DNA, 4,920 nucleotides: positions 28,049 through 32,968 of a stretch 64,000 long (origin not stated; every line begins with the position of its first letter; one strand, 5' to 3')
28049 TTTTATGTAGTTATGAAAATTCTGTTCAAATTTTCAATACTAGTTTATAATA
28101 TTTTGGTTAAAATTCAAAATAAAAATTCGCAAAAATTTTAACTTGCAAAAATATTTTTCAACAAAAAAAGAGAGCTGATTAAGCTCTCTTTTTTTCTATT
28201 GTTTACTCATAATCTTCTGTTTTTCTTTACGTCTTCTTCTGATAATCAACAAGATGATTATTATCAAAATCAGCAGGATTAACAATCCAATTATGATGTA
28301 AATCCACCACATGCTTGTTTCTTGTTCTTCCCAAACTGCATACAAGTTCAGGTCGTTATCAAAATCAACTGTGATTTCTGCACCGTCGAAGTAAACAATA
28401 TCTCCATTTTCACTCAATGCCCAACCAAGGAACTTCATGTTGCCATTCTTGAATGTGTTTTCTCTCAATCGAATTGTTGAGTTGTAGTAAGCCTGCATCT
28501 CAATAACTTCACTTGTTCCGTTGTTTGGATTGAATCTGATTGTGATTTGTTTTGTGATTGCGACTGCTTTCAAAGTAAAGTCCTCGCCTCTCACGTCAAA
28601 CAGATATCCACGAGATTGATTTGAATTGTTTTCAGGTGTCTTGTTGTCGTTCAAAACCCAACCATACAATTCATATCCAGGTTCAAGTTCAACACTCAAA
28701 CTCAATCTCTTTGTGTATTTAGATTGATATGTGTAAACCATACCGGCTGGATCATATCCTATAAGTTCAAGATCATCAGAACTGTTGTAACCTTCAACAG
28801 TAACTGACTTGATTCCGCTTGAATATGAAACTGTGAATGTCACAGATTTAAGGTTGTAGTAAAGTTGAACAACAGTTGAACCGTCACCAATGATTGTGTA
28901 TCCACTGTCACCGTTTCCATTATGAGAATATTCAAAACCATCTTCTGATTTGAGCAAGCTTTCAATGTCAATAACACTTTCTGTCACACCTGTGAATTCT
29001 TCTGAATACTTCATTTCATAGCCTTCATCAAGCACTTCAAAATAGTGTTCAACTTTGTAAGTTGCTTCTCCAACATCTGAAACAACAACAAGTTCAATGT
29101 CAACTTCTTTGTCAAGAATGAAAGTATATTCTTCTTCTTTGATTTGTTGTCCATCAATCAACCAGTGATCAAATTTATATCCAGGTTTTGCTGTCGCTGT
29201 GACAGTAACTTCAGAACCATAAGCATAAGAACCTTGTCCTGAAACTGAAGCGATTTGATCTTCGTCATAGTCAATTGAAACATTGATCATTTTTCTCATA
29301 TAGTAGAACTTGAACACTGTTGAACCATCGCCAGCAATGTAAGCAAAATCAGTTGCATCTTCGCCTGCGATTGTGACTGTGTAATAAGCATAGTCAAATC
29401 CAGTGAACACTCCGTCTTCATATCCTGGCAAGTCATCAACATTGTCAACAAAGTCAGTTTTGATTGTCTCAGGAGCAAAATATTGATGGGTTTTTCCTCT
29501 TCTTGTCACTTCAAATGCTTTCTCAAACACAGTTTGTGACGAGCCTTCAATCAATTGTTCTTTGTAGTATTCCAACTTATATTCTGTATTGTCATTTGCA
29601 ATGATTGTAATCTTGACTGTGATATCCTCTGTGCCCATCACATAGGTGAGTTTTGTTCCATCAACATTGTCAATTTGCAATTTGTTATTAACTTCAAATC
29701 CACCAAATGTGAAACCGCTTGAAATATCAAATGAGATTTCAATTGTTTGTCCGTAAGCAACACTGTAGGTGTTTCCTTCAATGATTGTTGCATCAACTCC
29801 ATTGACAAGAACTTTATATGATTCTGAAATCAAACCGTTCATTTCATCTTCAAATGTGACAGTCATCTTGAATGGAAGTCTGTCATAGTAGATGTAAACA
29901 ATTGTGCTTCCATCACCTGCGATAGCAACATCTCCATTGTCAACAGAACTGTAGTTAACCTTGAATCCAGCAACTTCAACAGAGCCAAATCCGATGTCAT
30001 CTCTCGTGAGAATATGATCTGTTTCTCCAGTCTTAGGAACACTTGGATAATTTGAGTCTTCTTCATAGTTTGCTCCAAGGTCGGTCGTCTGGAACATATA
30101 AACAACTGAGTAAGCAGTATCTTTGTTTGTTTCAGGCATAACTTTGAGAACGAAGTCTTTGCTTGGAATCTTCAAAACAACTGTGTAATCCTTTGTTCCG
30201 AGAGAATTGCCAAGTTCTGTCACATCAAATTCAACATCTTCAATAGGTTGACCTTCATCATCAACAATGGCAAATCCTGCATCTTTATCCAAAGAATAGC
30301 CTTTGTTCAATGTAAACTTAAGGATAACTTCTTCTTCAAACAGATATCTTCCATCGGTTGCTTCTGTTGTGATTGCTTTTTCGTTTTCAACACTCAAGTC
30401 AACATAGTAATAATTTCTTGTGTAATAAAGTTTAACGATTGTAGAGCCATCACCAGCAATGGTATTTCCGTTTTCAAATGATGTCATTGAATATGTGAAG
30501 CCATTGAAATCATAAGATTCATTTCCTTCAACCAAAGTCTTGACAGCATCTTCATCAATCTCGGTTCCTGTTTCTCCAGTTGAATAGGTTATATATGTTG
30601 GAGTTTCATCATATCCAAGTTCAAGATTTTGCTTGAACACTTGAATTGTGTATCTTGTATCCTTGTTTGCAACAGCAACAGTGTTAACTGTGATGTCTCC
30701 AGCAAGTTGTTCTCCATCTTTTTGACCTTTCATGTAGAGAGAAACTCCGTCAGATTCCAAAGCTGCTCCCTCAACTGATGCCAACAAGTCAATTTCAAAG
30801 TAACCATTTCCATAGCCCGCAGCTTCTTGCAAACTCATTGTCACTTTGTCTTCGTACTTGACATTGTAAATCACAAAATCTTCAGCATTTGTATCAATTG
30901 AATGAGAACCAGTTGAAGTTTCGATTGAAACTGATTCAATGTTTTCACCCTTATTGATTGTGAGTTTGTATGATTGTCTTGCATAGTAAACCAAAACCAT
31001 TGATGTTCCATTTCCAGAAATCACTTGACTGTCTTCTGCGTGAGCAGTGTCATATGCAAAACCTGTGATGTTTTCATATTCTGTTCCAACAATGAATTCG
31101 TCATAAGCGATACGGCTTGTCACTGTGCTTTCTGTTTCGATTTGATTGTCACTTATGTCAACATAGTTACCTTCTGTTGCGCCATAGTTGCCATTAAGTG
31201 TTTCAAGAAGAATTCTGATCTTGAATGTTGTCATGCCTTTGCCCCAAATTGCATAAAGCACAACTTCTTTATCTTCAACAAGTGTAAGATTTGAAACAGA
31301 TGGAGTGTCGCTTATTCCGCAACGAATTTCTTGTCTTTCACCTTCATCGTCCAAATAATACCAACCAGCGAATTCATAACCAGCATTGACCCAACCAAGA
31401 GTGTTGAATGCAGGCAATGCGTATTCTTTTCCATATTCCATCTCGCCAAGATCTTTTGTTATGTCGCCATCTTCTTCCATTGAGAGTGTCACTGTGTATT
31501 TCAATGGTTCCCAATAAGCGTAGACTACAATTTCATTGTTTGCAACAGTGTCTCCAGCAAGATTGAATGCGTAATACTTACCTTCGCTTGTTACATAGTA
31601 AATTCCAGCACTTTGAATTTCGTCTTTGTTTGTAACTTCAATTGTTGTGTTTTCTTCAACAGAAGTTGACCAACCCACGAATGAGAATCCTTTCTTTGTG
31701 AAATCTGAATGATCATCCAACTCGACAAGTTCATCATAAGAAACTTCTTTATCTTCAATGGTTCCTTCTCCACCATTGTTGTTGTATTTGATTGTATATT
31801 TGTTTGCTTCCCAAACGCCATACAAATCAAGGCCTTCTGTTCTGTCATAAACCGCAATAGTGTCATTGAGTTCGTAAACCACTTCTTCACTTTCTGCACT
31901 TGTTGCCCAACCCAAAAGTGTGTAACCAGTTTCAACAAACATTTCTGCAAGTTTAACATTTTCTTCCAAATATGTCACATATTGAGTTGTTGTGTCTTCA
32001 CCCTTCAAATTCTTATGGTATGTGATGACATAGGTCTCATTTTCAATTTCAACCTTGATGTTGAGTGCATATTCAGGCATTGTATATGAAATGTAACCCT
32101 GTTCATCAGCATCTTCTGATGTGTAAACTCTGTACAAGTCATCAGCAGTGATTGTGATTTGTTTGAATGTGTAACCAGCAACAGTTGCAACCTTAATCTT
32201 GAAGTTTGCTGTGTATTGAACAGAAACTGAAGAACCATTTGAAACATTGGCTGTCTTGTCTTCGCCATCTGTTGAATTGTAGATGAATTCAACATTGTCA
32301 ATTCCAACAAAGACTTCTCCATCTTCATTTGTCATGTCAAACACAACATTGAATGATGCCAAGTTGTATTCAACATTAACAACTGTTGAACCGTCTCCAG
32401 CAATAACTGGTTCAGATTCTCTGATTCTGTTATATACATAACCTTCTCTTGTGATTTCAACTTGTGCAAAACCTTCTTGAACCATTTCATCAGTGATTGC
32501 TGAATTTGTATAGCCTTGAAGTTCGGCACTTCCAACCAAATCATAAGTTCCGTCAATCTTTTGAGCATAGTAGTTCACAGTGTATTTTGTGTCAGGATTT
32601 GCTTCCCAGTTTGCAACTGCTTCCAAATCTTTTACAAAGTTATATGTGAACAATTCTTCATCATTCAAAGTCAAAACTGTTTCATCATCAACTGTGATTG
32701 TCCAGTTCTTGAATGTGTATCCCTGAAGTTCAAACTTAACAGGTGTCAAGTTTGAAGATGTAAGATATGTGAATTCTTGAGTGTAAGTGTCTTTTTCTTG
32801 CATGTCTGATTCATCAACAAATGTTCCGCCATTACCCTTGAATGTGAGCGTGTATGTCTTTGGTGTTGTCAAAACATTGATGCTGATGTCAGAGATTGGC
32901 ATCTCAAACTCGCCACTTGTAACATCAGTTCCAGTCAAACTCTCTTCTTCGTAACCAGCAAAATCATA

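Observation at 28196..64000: One uninterrupted ORF of more than 35.8 kb (at least 11,934 codons, N-terminus still outside the window) encoding a giant modular surface protein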

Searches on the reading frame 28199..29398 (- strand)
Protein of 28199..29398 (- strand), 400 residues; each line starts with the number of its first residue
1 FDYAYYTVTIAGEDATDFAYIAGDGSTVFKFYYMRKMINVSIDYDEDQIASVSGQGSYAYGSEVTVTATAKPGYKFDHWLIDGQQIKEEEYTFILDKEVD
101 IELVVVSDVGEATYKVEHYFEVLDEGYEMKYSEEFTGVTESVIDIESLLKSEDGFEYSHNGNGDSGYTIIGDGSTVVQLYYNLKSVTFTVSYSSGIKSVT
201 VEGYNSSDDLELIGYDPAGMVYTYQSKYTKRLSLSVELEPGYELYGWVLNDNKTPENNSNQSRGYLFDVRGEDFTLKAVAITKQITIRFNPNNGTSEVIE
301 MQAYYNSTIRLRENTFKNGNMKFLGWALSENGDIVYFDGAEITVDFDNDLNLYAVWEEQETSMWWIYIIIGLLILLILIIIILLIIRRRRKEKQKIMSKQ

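Call 88: find_related_loci(query=window:28199-29398:-, collection=metagenome_contigs, flank=10000)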
Query window:28199-29398:- (400 aa) in metagenome_contigs; peptide patterns used: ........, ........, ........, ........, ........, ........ (x = any residue, [..] = any of these).
84 stretches matched a pattern; 1 encode a relative of the query (tblastn E <= 1e-3); 1 distinct loci.
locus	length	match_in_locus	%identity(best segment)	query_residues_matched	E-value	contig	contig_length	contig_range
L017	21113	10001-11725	98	1-400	0e+0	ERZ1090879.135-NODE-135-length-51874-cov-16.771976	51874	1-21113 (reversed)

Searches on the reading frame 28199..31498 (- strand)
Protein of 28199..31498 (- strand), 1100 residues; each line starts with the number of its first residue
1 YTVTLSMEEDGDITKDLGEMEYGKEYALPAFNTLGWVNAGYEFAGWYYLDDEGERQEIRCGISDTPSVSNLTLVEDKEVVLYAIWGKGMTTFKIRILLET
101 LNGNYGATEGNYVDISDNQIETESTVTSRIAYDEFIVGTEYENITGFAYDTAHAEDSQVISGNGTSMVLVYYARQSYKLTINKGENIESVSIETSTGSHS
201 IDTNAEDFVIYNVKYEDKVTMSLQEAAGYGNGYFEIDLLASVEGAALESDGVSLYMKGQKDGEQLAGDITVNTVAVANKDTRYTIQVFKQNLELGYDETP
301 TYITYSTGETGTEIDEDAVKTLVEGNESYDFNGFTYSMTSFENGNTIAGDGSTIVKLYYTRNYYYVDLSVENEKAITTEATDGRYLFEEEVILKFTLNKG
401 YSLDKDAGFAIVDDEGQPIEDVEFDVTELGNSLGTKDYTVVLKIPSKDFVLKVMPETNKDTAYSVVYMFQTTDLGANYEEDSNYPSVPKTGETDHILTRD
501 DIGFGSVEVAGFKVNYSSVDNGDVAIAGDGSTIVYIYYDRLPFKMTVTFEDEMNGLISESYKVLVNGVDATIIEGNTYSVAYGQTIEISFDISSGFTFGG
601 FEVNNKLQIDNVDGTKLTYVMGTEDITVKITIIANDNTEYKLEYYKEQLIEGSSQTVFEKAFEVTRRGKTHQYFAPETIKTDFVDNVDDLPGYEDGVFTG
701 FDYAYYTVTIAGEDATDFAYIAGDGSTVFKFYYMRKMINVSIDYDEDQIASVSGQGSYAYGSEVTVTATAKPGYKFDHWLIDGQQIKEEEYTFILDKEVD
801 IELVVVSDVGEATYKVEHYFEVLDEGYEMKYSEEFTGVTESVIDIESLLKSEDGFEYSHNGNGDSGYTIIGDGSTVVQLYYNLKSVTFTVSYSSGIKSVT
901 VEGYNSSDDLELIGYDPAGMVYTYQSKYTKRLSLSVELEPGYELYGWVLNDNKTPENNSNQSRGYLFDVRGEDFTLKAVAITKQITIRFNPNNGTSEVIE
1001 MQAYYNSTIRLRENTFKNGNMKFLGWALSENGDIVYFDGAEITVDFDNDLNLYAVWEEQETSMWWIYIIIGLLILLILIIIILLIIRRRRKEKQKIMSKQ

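Call 13: find_homologous_proteins(query=window:28199-31498:-, max_evalue=1e-10)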
Query window:28199-31498:- (1100 aa): 19 proteins with E <= 1e-10 among 8000 candidates.
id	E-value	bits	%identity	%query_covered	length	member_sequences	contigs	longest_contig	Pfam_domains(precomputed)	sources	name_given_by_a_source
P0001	0.0e+0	1497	97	63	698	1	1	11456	PF09479.17,PF18998.7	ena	-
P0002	1.5e-45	174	30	12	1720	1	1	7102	PF09479.17,PF00877.26,PF18998.7,PF21798.3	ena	-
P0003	2.9e-38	150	26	50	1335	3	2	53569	PF26615.1,PF26614.1,PF18998.7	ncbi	-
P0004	6.4e-37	145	30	8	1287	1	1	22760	PF09479.17,PF18998.7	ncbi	-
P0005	9.8e-33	131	27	50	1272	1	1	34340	PF09479.17,PF13306.13,PF18998.7,PF13855.13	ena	-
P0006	2.2e-30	123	27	13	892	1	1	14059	PF09479.17,PF18998.7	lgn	-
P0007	1.2e-28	118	42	4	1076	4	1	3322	PF09479.17,PF21114.4,PF18998.7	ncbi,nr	ncbi:MAG: InlB B-repeat-containing protein, partial [Bacteroidales bacterium]|nr:InlB B-repeat-conta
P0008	3.0e-27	113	24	68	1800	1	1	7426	PF06458.19,PF17966.8,PF01483.28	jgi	-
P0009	8.5e-24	102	24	20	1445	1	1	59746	PF18962.8,PF18998.7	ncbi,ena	-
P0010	1.7e-19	87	28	33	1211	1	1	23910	PF26615.1,PF26614.1,PF18998.7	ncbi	-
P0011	1.3e-18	85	62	3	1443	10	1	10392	PF00629.31,PF18962.8,PF18998.7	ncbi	-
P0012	1.7e-18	84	27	22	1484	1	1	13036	PF09479.17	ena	-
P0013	8.9e-16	75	24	27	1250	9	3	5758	PF09479.17,PF18998.7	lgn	-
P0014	2.0e-15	74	26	51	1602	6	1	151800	PF09479.17,PF18998.7,PF00746.27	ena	-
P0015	4.4e-15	73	26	39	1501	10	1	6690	PF09479.17,PF18998.7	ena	-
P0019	4.5e-12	63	29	34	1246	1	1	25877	PF09479.17,PF06458.19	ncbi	-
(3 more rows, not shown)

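Call 57: search_protein_families(library=ncbifam, proteins=[window:28199-31498:-], max_evalue=0.001)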
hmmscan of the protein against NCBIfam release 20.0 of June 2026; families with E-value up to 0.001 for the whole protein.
window:28199-31498:- (1100 aa): 0 families

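Call 78: search_protein_families(library=pfam, proteins=[P0008, P0019, P0003, P0014], max_evalue=0.01)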
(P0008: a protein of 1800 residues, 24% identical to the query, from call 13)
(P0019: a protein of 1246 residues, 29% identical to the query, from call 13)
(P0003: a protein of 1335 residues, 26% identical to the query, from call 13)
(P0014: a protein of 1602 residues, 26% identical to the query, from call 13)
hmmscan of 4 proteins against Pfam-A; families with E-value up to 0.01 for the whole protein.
P0008 (1800 aa): 10 families
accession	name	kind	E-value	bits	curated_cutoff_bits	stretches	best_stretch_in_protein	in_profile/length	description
PF17966.7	Muc_B2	-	2.5e-20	73.3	23.5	2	1014-1049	62-100/100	Muc B2-like domain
PF06458.18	MucBP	-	1.1e-15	58.5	23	4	1534-1594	1-63/63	MucBP domain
PF01483.27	P_proprotein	-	5.7e-09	36.4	21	0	774-801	45-73/86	Proprotein convertase P-domain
PF16585.11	Lipocalin_8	-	1.3e-06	29.3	27.2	0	1060-1143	14-95/135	Lipocalin-like domain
PF18443.6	Tli4_N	-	2.4e-05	25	26.5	0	1244-1276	88-120/138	Tle cognate immunity protein 4 N-terminal domain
PF13351.11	DUF4099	-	6.1e-05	23.6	22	0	1078-1124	36-79/82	Protein of unknown function (DUF4099)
PF13519.12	VWA_2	-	9.8e-05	23.4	27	0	174-283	16-106/107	von Willebrand factor type A domain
PF00092.34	VWA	-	0.00065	20.4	23.8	0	185-338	23-153/174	von Willebrand factor type A domain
PF09479.16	Flg_new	-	0.00069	20.1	27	1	707-769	3-64/65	Listeria-Bacteroides repeat domain (List_Bact_rpt)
PF07129.17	DUF1381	-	0.0038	17.3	27.2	0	540-563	7-30/44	Protein of unknown function (DUF1381)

P0019 (1246 aa): 6 families
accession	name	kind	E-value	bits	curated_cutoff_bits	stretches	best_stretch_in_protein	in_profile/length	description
PF09479.16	Flg_new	-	2.1e-17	63.4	27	3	403-480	1-64/65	Listeria-Bacteroides repeat domain (List_Bact_rpt)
PF06458.18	MucBP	-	1.3e-06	29.5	23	1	958-1019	1-63/63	MucBP domain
PF18998.6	Flg_new_2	-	0.00026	21.4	23.6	0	663-713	19-67/73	Divergent InlB B-repeat domain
PF09323.15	DUF1980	-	0.0041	18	25.9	0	1136-1198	34-95/110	DUF1980 N-terminal domain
PF13273.12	DUF4064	-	0.0061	17.2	32.1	1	1135-1228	8-101/102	Protein of unknown function (DUF4064)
PF01034.25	Syndecan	-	0.0061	17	25.2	0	1139-1160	18-39/64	Syndecan domain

P0003 (1335 aa): 1 family
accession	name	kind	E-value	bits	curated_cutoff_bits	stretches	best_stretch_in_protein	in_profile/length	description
PF18998.6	Flg_new_2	-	5.1e-36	122.9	23.6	4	581-646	1-68/73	Divergent InlB B-repeat domain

P0014 (1602 aa): 3 families
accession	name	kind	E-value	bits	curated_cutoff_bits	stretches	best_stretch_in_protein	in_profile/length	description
PF09479.16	Flg_new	-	1.5e-09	38.2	27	2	971-1046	4-65/65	Listeria-Bacteroides repeat domain (List_Bact_rpt)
PF18998.6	Flg_new_2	-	8.1e-07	29.4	23.6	2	1301-1349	19-70/73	Divergent InlB B-repeat domain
PF00746.26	Gram_pos_anchor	-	2.1e-05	24.8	20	1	1566-1602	7-43/43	LPXTG cell wall anchor motif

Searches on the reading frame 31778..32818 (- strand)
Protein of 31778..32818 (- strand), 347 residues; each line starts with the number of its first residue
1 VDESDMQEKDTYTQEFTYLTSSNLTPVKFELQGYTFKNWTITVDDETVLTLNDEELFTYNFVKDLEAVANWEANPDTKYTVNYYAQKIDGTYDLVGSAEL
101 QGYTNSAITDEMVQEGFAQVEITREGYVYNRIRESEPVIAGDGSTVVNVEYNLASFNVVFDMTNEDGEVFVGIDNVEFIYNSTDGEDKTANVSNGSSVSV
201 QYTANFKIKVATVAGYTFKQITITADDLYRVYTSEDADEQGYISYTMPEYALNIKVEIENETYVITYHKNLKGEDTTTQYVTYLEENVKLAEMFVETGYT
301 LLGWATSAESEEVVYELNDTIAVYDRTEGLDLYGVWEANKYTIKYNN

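Call 61: predict_structure(alignment_id=A2)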
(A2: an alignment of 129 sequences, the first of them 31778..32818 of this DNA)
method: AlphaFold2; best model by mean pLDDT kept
length: 347 residues; sequences in the alignment: 129
mean_pLDDT: 81.0   pTM: 0.63
mean pLDDT of the five models: 81.0, 80.5, 80.1, 79.8, 78.8
residues with pLDDT >= 90: 135; 70-90: 152; 50-70: 36; < 50: 24
segments of 3 or more residues with pLDDT < 50: 1-24
pLDDT, mean of each block of 10 residues (from residue 1): 33 38 56 86 74 59 73 92 90 92 91 81 77 80 91 92 90 91 82 94 90 88 83 62 80 92 90 85 84 88 92 88 76 93 87
secondary structure, 60 per line:
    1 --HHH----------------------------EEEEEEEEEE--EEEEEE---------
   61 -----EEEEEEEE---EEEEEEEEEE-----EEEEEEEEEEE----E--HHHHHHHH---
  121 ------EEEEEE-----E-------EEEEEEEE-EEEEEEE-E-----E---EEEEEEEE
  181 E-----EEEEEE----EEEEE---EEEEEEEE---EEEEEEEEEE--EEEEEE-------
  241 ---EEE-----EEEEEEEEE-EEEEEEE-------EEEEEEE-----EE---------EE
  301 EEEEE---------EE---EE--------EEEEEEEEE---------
elements in order: E34-43 E46-51 E66-73 E77-86 E92-102 H110-117 E127-132 E146-153 E155-161 E173-181 E187-192 E197-201 E205-212 E216-225 E228-233 E244-246 E252-260 E262-268 E276-282 E299-305 E330-338

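Call 64: fold_search(model_id=the predicted structure, library=pdb)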
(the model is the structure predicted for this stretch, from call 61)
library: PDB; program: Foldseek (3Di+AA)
matches with E <= 10: 676; with E <= 0.001: 15
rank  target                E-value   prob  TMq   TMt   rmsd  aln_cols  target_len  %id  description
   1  5b83_A                3.7e-05  0.94  0.13  0.15  22.5       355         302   10  Crystal structure of Optineurin UBAN in complex with linear ubiquitin (released 2016-09-07)
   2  10ps                  8.6e-05  1.00  0.23  0.17  12.0       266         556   12  Crystal structure of SdrD A2-A3-B1-B2 domains from Staphylococcus aureus JH1 (released 2026-02-11)
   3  5b83_D                1.0e-04  0.75  0.12  0.13  24.3       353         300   11  Crystal structure of Optineurin UBAN in complex with linear ubiquitin (released 2016-09-07)
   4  7yl4_A                1.1e-04  0.99  0.19  0.15  17.4       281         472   15  Cell surface protein YwfG protein (apo form) (released 2023-06-07)
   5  7kpj_E                1.5e-04  0.99  0.16  0.23  18.7       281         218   11  Crystal structure of Ruminococcus gnavus immunoglobulin binding protein in complex with 338E6 Fab (released 2022-01-19)
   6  3i57_A                1.6e-04  0.99  0.19  0.31  19.4       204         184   18  Type 2 repeat of the mucus binding protein MUB from Lactobacillus reuteri (released 2009-09-15)
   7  6fwv_B                1.8e-04  1.00  0.34  0.25  10.8       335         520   10  The Bacillus anthracis TIE protein (released 2018-08-08)
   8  6fwv_A                2.1e-04  1.00  0.31  0.23  11.4       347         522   10  The Bacillus anthracis TIE protein (released 2018-08-08)
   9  7kpj_F                2.1e-04  0.98  0.15  0.23  18.2       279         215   12  Crystal structure of Ruminococcus gnavus immunoglobulin binding protein in complex with 338E6 Fab (released 2022-01-19)
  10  6m48_A                2.5e-04  0.97  0.22  0.12  15.1       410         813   10  Crystal structure of pilus adhesin, SpaC from Lactobacillus rhamnosus GG - P21212 form (released 2020-07-29)
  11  4oq1                  3.9e-04  0.85  0.18  0.19  14.3       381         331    9  Structure of the Streptococcal ancillary pilin (released 2014-04-23)
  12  8f5n_A                5.7e-04  0.99  0.25  0.29  18.1       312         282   11  Identification of an Immunodominant region on a Group A Streptococcus T-antigen Reveals Temperature-Dependent Motion i (released 2023-03-08)
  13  6n0a_A                8.3e-04  0.99  0.25  0.29  18.3       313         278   10  Structure of the major pilin protein (T-18.1) from Streptococcus pyogenes serotype MGAS8232 (released 2019-04-17)
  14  7nms                  8.7e-04  1.00  0.20  0.19  14.5       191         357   12  InlB392_T332E: T332E variant of Listeria monocytogenes InlB (internalin B) residues 36-392 (released 2022-01-26)
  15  4s3l_A                9.2e-04  0.99  0.22  0.23  15.3       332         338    8  Crystal Structure of major pilin protein PitB from type II pilus of Streptococcus pneumoniae (released 2015-07-29)
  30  7yl4_B                6.5e-03  0.98  0.25  0.22   8.7       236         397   10  Cell surface protein YwfG protein (apo form) (released 2023-06-07)
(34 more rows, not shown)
